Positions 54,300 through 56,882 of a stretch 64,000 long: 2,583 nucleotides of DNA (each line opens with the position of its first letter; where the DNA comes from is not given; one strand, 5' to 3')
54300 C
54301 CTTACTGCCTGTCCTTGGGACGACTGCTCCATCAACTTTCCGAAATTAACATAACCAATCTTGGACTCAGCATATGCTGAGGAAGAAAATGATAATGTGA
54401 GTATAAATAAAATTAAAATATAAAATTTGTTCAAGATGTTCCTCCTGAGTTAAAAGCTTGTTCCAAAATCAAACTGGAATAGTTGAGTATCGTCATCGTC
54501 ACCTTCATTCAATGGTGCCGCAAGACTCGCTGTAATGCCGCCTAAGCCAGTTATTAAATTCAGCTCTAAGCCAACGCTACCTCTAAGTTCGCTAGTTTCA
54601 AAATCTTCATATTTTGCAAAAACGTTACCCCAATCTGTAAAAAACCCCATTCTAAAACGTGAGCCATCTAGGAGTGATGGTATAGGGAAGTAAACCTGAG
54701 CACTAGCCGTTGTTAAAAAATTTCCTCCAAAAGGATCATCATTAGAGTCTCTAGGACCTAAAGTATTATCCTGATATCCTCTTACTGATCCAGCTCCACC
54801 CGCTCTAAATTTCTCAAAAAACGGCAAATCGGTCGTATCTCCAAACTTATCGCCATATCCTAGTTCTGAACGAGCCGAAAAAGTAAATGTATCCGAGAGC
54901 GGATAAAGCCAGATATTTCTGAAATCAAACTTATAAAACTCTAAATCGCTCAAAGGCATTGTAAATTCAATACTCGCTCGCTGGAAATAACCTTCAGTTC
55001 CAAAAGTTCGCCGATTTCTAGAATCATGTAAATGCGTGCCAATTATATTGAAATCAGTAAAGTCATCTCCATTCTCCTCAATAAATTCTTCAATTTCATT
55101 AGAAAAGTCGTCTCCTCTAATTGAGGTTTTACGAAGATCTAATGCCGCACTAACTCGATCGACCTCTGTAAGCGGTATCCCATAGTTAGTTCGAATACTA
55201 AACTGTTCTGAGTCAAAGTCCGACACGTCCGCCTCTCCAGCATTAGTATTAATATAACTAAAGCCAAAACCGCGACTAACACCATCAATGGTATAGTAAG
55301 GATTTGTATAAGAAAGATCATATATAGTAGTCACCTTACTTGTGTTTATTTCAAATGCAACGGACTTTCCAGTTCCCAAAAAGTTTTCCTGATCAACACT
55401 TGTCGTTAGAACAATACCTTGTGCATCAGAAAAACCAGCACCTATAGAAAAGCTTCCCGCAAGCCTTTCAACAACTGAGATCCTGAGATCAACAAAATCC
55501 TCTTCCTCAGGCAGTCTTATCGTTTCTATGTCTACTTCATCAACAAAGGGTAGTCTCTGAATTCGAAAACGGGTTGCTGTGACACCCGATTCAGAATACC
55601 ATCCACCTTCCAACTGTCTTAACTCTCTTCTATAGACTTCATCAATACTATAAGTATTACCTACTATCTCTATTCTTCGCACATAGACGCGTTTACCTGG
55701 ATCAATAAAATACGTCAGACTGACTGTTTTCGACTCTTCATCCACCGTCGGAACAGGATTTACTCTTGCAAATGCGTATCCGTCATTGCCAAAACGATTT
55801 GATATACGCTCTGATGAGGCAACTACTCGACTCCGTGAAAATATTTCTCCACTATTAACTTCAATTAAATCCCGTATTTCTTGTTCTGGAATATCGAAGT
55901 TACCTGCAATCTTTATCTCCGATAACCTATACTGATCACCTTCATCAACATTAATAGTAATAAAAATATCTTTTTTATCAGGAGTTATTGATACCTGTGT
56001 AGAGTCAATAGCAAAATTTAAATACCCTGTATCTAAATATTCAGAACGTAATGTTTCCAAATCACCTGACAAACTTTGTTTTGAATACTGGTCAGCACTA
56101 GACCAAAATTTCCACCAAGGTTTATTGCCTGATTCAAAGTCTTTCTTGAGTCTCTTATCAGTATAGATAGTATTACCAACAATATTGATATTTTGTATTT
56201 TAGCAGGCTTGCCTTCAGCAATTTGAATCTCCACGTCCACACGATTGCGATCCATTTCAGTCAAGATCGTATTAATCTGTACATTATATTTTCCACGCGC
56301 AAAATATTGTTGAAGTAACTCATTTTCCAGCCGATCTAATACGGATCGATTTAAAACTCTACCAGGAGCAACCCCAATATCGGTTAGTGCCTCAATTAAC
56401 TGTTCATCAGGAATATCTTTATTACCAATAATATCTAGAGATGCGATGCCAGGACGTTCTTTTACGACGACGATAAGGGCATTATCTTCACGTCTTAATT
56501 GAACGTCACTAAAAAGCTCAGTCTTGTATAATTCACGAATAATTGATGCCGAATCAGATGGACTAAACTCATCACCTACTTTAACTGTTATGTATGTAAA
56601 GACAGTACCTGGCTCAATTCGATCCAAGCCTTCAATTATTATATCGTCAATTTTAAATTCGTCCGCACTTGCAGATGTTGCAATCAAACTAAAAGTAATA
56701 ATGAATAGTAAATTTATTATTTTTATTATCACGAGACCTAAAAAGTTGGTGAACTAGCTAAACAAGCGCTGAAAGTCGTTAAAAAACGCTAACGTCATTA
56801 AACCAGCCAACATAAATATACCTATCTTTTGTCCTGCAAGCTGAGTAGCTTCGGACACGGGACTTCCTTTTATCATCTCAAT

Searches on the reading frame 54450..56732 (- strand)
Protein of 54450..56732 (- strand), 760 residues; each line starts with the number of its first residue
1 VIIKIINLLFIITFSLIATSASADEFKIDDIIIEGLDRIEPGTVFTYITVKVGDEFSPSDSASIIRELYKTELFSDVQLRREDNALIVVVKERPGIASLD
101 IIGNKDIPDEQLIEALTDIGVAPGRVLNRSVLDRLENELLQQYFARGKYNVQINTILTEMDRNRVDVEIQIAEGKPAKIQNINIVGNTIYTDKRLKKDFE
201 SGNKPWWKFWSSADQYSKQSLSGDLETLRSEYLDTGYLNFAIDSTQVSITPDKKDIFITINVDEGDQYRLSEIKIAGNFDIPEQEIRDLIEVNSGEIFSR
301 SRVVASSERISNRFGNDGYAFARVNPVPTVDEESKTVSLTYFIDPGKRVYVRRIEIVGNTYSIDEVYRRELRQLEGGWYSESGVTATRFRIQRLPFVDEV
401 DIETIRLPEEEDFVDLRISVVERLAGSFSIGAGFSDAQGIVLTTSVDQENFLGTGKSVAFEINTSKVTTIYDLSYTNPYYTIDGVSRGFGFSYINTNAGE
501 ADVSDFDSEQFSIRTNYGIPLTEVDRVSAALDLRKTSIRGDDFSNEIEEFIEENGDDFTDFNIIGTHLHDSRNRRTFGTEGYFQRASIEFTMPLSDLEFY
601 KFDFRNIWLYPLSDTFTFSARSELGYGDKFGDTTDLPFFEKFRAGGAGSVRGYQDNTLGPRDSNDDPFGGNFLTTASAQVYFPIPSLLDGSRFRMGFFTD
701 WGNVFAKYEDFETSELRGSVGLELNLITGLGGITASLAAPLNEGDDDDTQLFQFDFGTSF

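Call 7: search_protein_families(library=ncbifam, proteins=[window:54450-56732:-], max_evalue=0.00001)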
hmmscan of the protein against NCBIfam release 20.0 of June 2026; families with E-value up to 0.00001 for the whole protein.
window:54450-56732:- (760 aa): 6 families
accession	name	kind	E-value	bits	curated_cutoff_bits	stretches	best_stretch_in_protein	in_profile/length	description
TIGR03303.1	OM_YaeT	equivalog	6.3e-234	778.7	297.15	1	26-760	1-741/741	outer membrane protein assembly factor BamA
NF008287.0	PRK11067.1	subfamily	7.9e-179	596.7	1181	1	17-760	15-802/802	outer membrane protein assembly factor BamA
NF047950.2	ATportTamA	equivalog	1.1e-38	133.2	625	1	131-757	50-566/569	autotransporter assembly complex protein TamA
NF052279.1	lipo_TamL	exception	2.7e-23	82.3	400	1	598-716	560-682/747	translocation and assembly module lipoprotein TamL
NF058613.1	OMPAssmBamADein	equivalog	1.6e-16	59.5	1050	2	20-249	23-248/857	outer membrane protein assembly factor BamA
TIGR00992.1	3a0901s03IAP75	subfamily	1.4e-06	26.9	1163.25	0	297-493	219-432/718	IAP75 family chloroplast envelope protein translocase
